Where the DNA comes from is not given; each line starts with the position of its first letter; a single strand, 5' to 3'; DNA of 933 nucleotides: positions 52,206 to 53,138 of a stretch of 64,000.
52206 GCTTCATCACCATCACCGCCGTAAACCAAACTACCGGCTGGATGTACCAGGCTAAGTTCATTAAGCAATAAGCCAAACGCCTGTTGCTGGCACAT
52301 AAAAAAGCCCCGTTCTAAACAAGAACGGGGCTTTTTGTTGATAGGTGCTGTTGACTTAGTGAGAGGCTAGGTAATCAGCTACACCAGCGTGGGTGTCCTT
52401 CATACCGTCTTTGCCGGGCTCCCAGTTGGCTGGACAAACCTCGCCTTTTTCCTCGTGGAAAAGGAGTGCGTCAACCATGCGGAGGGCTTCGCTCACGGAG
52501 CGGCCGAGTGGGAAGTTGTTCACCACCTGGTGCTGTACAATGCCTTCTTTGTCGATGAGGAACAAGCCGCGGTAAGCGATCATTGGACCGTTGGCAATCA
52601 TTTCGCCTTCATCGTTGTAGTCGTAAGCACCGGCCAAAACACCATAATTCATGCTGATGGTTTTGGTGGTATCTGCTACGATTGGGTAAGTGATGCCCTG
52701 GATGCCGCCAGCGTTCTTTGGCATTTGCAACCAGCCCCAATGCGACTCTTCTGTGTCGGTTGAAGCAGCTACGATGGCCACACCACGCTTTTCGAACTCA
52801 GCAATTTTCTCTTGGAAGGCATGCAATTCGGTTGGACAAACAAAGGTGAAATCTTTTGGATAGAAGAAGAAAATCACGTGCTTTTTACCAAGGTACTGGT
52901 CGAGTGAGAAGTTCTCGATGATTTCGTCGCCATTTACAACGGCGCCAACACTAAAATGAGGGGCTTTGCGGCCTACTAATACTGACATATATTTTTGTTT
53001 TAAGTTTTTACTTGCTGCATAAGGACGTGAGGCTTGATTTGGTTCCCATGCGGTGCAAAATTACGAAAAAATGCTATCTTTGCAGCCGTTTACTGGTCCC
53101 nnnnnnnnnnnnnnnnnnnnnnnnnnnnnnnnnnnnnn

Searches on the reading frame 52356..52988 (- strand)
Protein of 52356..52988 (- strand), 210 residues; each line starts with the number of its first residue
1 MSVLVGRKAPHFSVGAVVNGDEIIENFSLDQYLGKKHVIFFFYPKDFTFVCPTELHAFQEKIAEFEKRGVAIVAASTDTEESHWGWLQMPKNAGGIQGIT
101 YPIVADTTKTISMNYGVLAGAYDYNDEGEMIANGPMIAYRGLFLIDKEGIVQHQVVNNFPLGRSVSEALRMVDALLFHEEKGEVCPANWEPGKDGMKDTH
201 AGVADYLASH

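Call 17: find_encoding_contigs(protein=window:52356-52988:-, flank=4000, max_places=10)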
Protein window:52356-52988:- (210 aa): 21 contigs read that carry it; 10 places shown.
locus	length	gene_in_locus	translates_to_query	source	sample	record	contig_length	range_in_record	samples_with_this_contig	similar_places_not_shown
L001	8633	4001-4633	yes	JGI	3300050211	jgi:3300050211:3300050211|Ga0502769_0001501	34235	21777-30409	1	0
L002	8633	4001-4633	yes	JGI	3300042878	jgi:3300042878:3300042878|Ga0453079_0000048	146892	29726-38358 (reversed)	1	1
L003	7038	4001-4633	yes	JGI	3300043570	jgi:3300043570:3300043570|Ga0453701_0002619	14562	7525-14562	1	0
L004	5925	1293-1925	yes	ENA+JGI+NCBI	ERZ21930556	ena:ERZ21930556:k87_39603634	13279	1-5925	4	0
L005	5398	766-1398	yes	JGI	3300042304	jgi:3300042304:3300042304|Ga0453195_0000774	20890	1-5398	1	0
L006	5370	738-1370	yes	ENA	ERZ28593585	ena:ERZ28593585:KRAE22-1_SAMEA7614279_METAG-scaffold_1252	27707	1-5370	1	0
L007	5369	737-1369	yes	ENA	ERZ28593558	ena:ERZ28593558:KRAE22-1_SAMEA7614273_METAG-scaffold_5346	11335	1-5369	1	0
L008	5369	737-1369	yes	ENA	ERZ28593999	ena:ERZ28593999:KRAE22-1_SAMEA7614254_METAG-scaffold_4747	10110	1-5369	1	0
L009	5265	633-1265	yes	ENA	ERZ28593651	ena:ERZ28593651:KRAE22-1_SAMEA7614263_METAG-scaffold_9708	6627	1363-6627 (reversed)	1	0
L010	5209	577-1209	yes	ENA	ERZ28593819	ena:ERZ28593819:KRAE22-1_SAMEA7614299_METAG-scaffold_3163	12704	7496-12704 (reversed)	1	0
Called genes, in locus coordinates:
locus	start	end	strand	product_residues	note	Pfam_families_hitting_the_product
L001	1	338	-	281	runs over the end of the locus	-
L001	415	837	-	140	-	-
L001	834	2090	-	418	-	PF00438:S-AdoMet_synt_N, PF02772:S-AdoMet_synt_M, PF02773:S-AdoMet_synt_C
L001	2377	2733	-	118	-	-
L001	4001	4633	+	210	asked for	PF00578:AhpC-TSA, PF08534:Redoxin, PF10417:1-cysPrx_C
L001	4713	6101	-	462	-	PF03150:CCP_MauG, PF18962:Por_Secre_tail (weak)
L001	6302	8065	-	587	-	PF00501:AMP-binding, PF23562:AMP-binding_C_3 (weak)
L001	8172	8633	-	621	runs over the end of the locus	PF11551:Omp28 (faint), PF18962:Por_Secre_tail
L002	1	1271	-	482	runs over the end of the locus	PF19295:SufBD_N, PF01458:SUFBD_core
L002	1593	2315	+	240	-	PF01503:PRA-PH (faint), PF03819:MazG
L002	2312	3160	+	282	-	PF01569:PAP2, PF14378:PAP2_3 (weak), PF22778:VCPO_2nd (faint)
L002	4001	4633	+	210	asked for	PF00578:AhpC-TSA, PF08534:Redoxin, PF10417:1-cysPrx_C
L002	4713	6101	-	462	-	PF03150:CCP_MauG, PF18962:Por_Secre_tail (weak)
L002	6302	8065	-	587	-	PF00501:AMP-binding, PF23562:AMP-binding_C_3 (weak)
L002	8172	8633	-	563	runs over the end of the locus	PF11551:Omp28 (weak), PF18962:Por_Secre_tail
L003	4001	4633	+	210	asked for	PF00578:AhpC-TSA, PF08534:Redoxin, PF10417:1-cysPrx_C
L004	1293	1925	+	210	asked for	PF00578:AhpC-TSA, PF08534:Redoxin, PF10417:1-cysPrx_C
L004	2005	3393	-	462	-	PF03150:CCP_MauG, PF18962:Por_Secre_tail (weak)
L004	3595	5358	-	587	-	PF00501:AMP-binding, PF23562:AMP-binding_C_3 (weak)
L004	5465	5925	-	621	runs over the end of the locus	PF11551:Omp28 (faint), PF18962:Por_Secre_tail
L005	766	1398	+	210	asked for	PF00578:AhpC-TSA, PF08534:Redoxin, PF10417:1-cysPrx_C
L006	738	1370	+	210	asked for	PF00578:AhpC-TSA, PF08534:Redoxin, PF10417:1-cysPrx_C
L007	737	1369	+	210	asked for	PF00578:AhpC-TSA, PF08534:Redoxin, PF10417:1-cysPrx_C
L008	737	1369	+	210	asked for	PF00578:AhpC-TSA, PF08534:Redoxin, PF10417:1-cysPrx_C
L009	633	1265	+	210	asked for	PF00578:AhpC-TSA, PF08534:Redoxin, PF10417:1-cysPrx_C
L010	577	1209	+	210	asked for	PF00578:AhpC-TSA, PF08534:Redoxin, PF10417:1-cysPrx_C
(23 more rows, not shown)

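Call 34: find_homologous_proteins(query=window:52356-52988:-, max_evalue=1e-60)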
Query window:52356-52988:- (210 aa): 7922 proteins with E <= 1e-60 among 8000 candidates; the best 120 are listed.
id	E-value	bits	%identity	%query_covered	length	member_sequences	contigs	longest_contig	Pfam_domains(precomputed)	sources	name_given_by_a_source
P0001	6.8e-140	482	100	100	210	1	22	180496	PF10417.15,PF08534.17,PF00578.28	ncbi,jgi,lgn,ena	jgi:peroxiredoxin (alkyl hydroperoxide reductase subunit C)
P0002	9.5e-140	481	100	100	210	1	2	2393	PF10417.15,PF08534.17,PF00578.28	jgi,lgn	jgi:peroxiredoxin (alkyl hydroperoxide reductase subunit C)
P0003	1.3e-139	481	100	100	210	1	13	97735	PF10417.15,PF08534.17,PF00578.28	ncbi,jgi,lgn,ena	jgi:peroxiredoxin (alkyl hydroperoxide reductase subunit C)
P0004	2.5e-139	480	100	100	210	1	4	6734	PF10417.15,PF08534.17,PF00578.28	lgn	-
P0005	3.5e-139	479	99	100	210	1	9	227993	PF10417.15,PF08534.17,PF00578.28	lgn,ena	-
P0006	4.7e-139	479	99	100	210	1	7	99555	PF10417.15,PF08534.17,PF00578.28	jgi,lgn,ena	jgi:peroxiredoxin (alkyl hydroperoxide reductase subunit C)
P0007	4.8e-139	479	99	100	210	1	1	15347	PF10417.15,PF08534.17,PF00578.28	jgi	jgi:peroxiredoxin 2/4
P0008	9.2e-139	478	99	100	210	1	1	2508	PF10417.15,PF08534.17,PF00578.28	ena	-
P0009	1.7e-138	477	99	100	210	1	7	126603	PF10417.15,PF08534.17,PF00578.28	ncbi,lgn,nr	ncbi:MAG: peroxiredoxin [Sphingobacteriaceae bacterium]|nr:peroxiredoxin [Sphingobacteriaceae bacter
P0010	2.4e-138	477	99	100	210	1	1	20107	PF10417.15,PF08534.17,PF00578.28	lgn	-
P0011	4.6e-138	476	98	100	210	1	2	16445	PF10417.15,PF08534.17,PF00578.28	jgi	jgi:peroxiredoxin (alkyl hydroperoxide reductase subunit C)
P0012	6.3e-138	475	98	100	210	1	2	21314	PF10417.15,PF08534.17,PF00578.28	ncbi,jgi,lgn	jgi:peroxiredoxin 2/4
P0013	2.9e-136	470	96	100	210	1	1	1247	PF10417.15,PF08534.17,PF00578.28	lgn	-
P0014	5.3e-127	440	90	100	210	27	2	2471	PF10417.15,PF08534.17,PF00578.28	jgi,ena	jgi:peroxiredoxin (alkyl hydroperoxide reductase subunit C)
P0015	2.1e-121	421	86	100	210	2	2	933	PF10417.15,PF08534.17,PF00578.28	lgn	-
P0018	5.3e-121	420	87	100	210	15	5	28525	PF10417.15,PF08534.17,PF00578.28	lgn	-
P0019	5.6e-121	420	86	100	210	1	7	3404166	PF10417.15,PF08534.17,PF00578.28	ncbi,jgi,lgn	jgi:peroxiredoxin (alkyl hydroperoxide reductase subunit C)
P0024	1.7e-117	409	84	100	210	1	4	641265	PF10417.15,PF08534.17,PF00578.28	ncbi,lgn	-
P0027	1.7e-116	405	83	100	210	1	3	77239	PF10417.15,PF08534.17,PF00578.28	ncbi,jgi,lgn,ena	jgi:peroxiredoxin (alkyl hydroperoxide reductase subunit C)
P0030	5.9e-115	400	81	100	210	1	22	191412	PF10417.15,PF08534.17,PF00578.28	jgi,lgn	jgi:peroxiredoxin 2/4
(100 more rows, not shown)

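Call 35: find_encoding_contigs(protein=P0003, flank=3000, max_places=8)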
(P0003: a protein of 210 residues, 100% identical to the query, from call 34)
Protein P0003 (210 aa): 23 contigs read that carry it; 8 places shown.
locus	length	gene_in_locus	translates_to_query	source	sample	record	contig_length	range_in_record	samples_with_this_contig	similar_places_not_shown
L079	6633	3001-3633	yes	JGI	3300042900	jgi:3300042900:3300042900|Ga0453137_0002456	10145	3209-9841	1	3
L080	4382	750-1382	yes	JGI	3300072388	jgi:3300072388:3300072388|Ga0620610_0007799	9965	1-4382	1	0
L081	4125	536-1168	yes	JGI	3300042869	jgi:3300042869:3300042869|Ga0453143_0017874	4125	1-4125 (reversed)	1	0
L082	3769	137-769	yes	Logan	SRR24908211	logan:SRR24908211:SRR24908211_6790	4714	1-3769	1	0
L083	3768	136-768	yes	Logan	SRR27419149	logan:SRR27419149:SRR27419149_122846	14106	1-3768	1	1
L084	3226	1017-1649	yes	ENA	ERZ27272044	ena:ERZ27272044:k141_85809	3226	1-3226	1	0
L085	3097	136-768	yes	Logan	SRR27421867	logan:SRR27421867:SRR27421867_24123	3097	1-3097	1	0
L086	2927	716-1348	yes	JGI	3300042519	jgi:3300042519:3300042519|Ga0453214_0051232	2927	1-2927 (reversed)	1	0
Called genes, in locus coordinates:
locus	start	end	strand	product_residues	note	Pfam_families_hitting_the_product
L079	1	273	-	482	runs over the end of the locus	PF19295:SufBD_N, PF01458:SUFBD_core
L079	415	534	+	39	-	-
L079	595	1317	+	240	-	PF01503:PRA-PH (faint), PF03819:MazG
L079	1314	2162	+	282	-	PF01569:PAP2, PF14378:PAP2_3 (weak), PF22778:VCPO_2nd (faint)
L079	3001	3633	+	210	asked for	PF00578:AhpC-TSA, PF08534:Redoxin, PF10417:1-cysPrx_C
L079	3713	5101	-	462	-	PF03150:CCP_MauG, PF18962:Por_Secre_tail (weak)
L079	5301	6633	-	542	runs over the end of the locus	PF00501:AMP-binding, PF23562:AMP-binding_C_3 (weak)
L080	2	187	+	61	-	?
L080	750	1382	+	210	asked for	PF00578:AhpC-TSA, PF08534:Redoxin, PF10417:1-cysPrx_C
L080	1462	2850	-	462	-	PF03150:CCP_MauG, PF18962:Por_Secre_tail (weak)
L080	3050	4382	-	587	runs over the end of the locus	PF00501:AMP-binding, PF23562:AMP-binding_C_3 (weak)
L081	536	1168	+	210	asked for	PF00578:AhpC-TSA, PF08534:Redoxin, PF10417:1-cysPrx_C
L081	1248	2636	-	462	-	PF03150:CCP_MauG, PF18962:Por_Secre_tail (weak)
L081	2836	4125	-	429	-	?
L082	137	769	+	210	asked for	PF00578:AhpC-TSA, PF08534:Redoxin, PF10417:1-cysPrx_C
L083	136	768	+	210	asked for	PF00578:AhpC-TSA, PF08534:Redoxin, PF10417:1-cysPrx_C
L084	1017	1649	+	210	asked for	PF00578:AhpC-TSA, PF08534:Redoxin, PF10417:1-cysPrx_C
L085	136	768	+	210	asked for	PF00578:AhpC-TSA, PF08534:Redoxin, PF10417:1-cysPrx_C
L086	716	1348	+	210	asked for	PF00578:AhpC-TSA, PF08534:Redoxin, PF10417:1-cysPrx_C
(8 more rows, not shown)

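Call 36: find_encoding_contigs(protein=P0005, flank=3000, max_places=8)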
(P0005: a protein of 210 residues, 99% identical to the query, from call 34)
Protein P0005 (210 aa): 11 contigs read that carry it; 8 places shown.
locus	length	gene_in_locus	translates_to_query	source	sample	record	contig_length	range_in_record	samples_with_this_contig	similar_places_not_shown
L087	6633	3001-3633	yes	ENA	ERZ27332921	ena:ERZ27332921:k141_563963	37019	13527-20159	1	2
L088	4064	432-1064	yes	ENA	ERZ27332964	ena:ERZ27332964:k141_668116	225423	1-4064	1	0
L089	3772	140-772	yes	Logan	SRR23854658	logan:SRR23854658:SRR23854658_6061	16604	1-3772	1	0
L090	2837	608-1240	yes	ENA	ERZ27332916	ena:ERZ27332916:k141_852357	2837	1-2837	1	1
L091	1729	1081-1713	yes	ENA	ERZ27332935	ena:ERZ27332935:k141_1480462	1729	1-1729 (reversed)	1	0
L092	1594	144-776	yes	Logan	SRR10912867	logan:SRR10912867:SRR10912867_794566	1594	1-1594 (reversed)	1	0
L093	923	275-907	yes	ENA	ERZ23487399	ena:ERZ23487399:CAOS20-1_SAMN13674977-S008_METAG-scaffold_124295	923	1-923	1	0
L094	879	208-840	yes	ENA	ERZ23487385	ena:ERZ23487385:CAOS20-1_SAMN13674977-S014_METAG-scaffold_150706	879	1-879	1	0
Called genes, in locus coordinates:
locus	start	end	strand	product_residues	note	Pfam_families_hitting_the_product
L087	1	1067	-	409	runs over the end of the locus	PF12704:MacB_PCD, PF02687:FtsX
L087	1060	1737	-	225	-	PF00005:ABC_tran, PF02463:SMC_N (weak), PF13304:AAA_21 (faint)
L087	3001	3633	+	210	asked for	PF00578:AhpC-TSA, PF08534:Redoxin, PF10417:1-cysPrx_C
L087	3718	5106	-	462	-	PF03150:CCP_MauG, PF18962:Por_Secre_tail (weak)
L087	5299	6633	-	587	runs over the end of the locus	PF00501:AMP-binding, PF23562:AMP-binding_C_3 (weak)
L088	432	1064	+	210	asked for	PF00578:AhpC-TSA, PF08534:Redoxin, PF10417:1-cysPrx_C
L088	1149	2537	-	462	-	PF03150:CCP_MauG, PF18962:Por_Secre_tail (weak)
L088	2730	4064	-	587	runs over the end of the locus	PF00501:AMP-binding, PF23562:AMP-binding_C_3 (weak)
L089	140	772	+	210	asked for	PF00578:AhpC-TSA, PF08534:Redoxin, PF10417:1-cysPrx_C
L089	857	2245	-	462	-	PF03150:CCP_MauG, PF18962:Por_Secre_tail (weak)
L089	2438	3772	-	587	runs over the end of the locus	PF00501:AMP-binding, PF23562:AMP-binding_C_3 (weak)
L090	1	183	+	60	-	?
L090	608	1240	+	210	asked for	PF00578:AhpC-TSA, PF08534:Redoxin, PF10417:1-cysPrx_C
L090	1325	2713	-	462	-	PF03150:CCP_MauG, PF18962:Por_Secre_tail (weak)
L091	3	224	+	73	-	?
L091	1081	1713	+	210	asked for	PF00578:AhpC-TSA, PF08534:Redoxin, PF10417:1-cysPrx_C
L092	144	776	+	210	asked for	PF00578:AhpC-TSA, PF08534:Redoxin, PF10417:1-cysPrx_C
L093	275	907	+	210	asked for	PF00578:AhpC-TSA, PF08534:Redoxin, PF10417:1-cysPrx_C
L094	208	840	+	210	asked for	PF00578:AhpC-TSA, PF08534:Redoxin, PF10417:1-cysPrx_C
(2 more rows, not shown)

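Call 37: find_encoding_contigs(protein=P0006, flank=3000, max_places=8)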
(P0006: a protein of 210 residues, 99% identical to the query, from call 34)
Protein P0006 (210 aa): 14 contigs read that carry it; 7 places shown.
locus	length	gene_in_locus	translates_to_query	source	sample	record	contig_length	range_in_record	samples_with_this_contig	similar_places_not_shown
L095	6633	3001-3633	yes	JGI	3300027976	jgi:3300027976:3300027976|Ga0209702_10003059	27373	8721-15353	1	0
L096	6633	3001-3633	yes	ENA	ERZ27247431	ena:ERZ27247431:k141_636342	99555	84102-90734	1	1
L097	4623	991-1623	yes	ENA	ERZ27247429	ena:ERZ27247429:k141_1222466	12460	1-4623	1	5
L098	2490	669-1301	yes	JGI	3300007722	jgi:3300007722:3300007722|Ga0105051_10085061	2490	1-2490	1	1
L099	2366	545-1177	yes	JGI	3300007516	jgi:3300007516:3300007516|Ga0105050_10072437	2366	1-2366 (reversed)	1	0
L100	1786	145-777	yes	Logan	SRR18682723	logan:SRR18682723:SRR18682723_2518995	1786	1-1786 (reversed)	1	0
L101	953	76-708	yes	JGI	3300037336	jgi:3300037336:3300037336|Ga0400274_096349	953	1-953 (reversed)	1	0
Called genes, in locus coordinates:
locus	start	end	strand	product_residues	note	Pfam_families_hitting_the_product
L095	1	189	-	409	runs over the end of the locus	PF12704:MacB_PCD, PF02687:FtsX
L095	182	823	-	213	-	PF00005:ABC_tran, PF02463:SMC_N (weak), PF13304:AAA_21 (faint)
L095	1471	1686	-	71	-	-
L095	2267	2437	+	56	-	-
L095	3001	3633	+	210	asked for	PF00578:AhpC-TSA, PF08534:Redoxin, PF10417:1-cysPrx_C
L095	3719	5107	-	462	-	PF03150:CCP_MauG, PF18962:Por_Secre_tail (weak)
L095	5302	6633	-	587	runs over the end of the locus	PF00501:AMP-binding, PF23562:AMP-binding_C_3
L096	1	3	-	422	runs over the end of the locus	PF12704:MacB_PCD, PF02687:FtsX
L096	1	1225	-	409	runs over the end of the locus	PF12704:MacB_PCD, PF02687:FtsX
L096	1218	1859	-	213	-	PF00005:ABC_tran, PF02463:SMC_N (weak), PF13304:AAA_21 (faint)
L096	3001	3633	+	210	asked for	PF00578:AhpC-TSA, PF08534:Redoxin, PF10417:1-cysPrx_C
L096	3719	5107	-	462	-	PF03150:CCP_MauG, PF18962:Por_Secre_tail (weak)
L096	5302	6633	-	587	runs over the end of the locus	PF00501:AMP-binding, PF23562:AMP-binding_C_3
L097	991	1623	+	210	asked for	PF00578:AhpC-TSA, PF08534:Redoxin, PF10417:1-cysPrx_C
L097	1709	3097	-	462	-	PF03150:CCP_MauG, PF18962:Por_Secre_tail (weak)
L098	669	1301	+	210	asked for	PF00578:AhpC-TSA, PF08534:Redoxin, PF10417:1-cysPrx_C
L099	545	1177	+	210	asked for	PF00578:AhpC-TSA, PF08534:Redoxin, PF10417:1-cysPrx_C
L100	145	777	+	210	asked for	PF00578:AhpC-TSA, PF08534:Redoxin, PF10417:1-cysPrx_C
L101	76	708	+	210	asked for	PF00578:AhpC-TSA, PF08534:Redoxin, PF10417:1-cysPrx_C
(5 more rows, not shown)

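Call 41: find_encoding_contigs(protein=P0019, flank=3000, max_places=4)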
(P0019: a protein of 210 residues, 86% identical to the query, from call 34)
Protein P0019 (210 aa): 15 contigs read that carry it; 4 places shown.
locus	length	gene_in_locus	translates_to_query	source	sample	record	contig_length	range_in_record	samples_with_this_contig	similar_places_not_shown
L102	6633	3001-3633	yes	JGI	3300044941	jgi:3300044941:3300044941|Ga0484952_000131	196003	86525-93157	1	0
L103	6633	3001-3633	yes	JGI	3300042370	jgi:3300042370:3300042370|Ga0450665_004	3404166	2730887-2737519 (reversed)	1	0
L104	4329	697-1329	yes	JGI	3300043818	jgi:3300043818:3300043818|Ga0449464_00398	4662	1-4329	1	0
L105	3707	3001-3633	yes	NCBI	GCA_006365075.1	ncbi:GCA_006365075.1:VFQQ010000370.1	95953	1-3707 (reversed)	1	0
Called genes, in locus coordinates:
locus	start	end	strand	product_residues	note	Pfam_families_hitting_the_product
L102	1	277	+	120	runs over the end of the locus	PF09996:DUF2237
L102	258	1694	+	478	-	PF02696:SelO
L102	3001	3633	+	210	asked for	PF00578:AhpC-TSA, PF08534:Redoxin, PF10417:1-cysPrx_C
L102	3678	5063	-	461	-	PF03150:CCP_MauG, PF18962:Por_Secre_tail (weak)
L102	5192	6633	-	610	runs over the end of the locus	PF00501:AMP-binding, PF23562:AMP-binding_C_3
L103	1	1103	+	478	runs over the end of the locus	PF02696:SelO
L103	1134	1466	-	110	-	-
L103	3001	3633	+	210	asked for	PF00578:AhpC-TSA, PF08534:Redoxin, PF10417:1-cysPrx_C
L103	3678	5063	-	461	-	PF03150:CCP_MauG, PF18962:Por_Secre_tail (weak)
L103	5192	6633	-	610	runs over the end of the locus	PF00501:AMP-binding, PF23562:AMP-binding_C_3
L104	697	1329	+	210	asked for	PF00578:AhpC-TSA, PF08534:Redoxin, PF10417:1-cysPrx_C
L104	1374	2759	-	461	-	PF03150:CCP_MauG, PF18962:Por_Secre_tail (weak)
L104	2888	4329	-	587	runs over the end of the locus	PF00501:AMP-binding, PF23562:AMP-binding_C_3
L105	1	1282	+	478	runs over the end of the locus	PF02696:SelO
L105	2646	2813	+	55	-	-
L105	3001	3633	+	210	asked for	PF00578:AhpC-TSA, PF08534:Redoxin, PF10417:1-cysPrx_C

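Call 42: find_encoding_contigs(protein=P0014, flank=3000, max_places=4)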
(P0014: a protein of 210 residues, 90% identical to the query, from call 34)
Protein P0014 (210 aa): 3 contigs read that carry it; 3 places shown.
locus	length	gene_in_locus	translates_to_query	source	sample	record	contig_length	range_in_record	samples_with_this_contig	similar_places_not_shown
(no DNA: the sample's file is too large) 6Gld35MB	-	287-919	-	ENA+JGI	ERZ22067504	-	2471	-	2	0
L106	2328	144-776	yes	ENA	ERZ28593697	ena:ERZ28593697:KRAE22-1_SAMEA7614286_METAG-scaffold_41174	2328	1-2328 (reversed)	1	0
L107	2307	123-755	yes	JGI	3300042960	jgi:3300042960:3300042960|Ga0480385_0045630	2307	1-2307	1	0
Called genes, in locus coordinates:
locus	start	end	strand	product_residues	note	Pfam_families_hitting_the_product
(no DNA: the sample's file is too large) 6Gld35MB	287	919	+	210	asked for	PF00578:AhpC-TSA, PF08534:Redoxin, PF10417:1-cysPrx_C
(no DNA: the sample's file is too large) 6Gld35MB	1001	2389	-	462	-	PF03150:CCP_MauG, PF18962:Por_Secre_tail (weak)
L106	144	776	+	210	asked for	PF00578:AhpC-TSA, PF08534:Redoxin, PF10417:1-cysPrx_C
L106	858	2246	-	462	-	PF03150:CCP_MauG, PF18962:Por_Secre_tail (weak)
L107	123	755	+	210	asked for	PF00578:AhpC-TSA, PF08534:Redoxin, PF10417:1-cysPrx_C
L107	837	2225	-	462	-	PF03150:CCP_MauG, PF18962:Por_Secre_tail (weak)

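Call 43: find_encoding_contigs(protein=P0024, flank=3000, max_places=4)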
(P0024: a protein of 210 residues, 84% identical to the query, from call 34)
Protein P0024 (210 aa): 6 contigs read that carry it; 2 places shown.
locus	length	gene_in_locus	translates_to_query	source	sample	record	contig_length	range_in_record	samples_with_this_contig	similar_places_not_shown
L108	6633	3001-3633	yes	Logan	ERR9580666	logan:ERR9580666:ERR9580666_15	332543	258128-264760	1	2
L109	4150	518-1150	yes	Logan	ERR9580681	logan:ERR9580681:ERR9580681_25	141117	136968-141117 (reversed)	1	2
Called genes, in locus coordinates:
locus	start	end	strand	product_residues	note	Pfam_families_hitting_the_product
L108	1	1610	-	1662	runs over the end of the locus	PF02089:Palm_thioest (weak), PF18962:Por_Secre_tail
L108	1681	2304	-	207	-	-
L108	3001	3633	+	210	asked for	PF00578:AhpC-TSA, PF08534:Redoxin, PF10417:1-cysPrx_C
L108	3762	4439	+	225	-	PF00005:ABC_tran, PF02463:SMC_N (weak), PF13304:AAA_21 (faint)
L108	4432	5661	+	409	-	PF12704:MacB_PCD, PF02687:FtsX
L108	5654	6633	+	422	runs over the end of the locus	PF12704:MacB_PCD, PF02687:FtsX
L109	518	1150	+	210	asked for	PF00578:AhpC-TSA, PF08534:Redoxin, PF10417:1-cysPrx_C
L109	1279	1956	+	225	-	PF00005:ABC_tran, PF02463:SMC_N (weak), PF13304:AAA_21 (faint)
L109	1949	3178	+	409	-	PF12704:MacB_PCD, PF02687:FtsX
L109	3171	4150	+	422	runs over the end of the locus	PF12704:MacB_PCD, PF02687:FtsX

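Call 78: list_cluster_members(proteins=[P0001, P0019, P0006, P0024])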
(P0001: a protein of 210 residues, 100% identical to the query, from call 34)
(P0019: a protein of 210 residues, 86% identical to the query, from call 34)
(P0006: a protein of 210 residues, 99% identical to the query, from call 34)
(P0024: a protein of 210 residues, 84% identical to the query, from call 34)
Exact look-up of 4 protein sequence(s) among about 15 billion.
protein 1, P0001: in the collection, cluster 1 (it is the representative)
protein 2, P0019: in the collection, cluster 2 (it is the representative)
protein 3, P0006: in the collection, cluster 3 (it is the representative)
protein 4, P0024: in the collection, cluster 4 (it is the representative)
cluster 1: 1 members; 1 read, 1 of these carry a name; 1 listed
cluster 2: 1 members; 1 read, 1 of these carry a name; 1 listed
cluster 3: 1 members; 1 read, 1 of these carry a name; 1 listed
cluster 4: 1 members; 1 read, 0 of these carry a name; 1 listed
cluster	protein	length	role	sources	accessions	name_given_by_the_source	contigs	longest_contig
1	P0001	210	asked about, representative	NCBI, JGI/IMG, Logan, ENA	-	peroxiredoxin (alkyl hydroperoxide reductase subunit C)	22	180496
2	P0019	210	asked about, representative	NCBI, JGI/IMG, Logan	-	peroxiredoxin (alkyl hydroperoxide reductase subunit C)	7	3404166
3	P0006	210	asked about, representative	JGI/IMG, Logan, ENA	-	peroxiredoxin (alkyl hydroperoxide reductase subunit C)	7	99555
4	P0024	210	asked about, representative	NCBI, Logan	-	-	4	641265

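Call 79: find_encoding_contigs(protein=P0018, flank=2500, max_places=3)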
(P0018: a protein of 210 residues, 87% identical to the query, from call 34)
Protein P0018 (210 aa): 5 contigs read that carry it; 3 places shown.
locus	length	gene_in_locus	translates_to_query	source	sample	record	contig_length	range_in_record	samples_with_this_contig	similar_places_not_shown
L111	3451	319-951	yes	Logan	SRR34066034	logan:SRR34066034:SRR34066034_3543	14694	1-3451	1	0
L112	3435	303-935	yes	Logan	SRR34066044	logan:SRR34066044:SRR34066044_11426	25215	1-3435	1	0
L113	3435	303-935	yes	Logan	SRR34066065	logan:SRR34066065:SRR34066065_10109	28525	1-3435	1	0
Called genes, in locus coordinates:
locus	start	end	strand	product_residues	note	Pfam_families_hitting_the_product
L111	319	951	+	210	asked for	PF00578:AhpC-TSA, PF08534:Redoxin, PF10417:1-cysPrx_C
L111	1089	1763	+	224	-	PF00005:ABC_tran, PF02463:SMC_N (weak), PF13304:AAA_21 (faint)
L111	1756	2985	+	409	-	PF12704:MacB_PCD, PF02687:FtsX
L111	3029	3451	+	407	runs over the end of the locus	PF12704:MacB_PCD, PF02687:FtsX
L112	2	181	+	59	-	?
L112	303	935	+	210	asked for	PF00578:AhpC-TSA, PF08534:Redoxin, PF10417:1-cysPrx_C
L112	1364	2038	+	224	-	PF00005:ABC_tran, PF02463:SMC_N (weak), PF13304:AAA_21 (faint)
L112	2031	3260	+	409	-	PF12704:MacB_PCD, PF02687:FtsX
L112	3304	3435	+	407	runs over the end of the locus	PF12704:MacB_PCD, PF02687:FtsX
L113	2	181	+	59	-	?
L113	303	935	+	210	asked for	PF00578:AhpC-TSA, PF08534:Redoxin, PF10417:1-cysPrx_C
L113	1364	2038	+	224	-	PF00005:ABC_tran, PF02463:SMC_N (weak), PF13304:AAA_21 (faint)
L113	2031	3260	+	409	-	PF12704:MacB_PCD, PF02687:FtsX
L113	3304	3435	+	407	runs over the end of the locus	PF12704:MacB_PCD, PF02687:FtsX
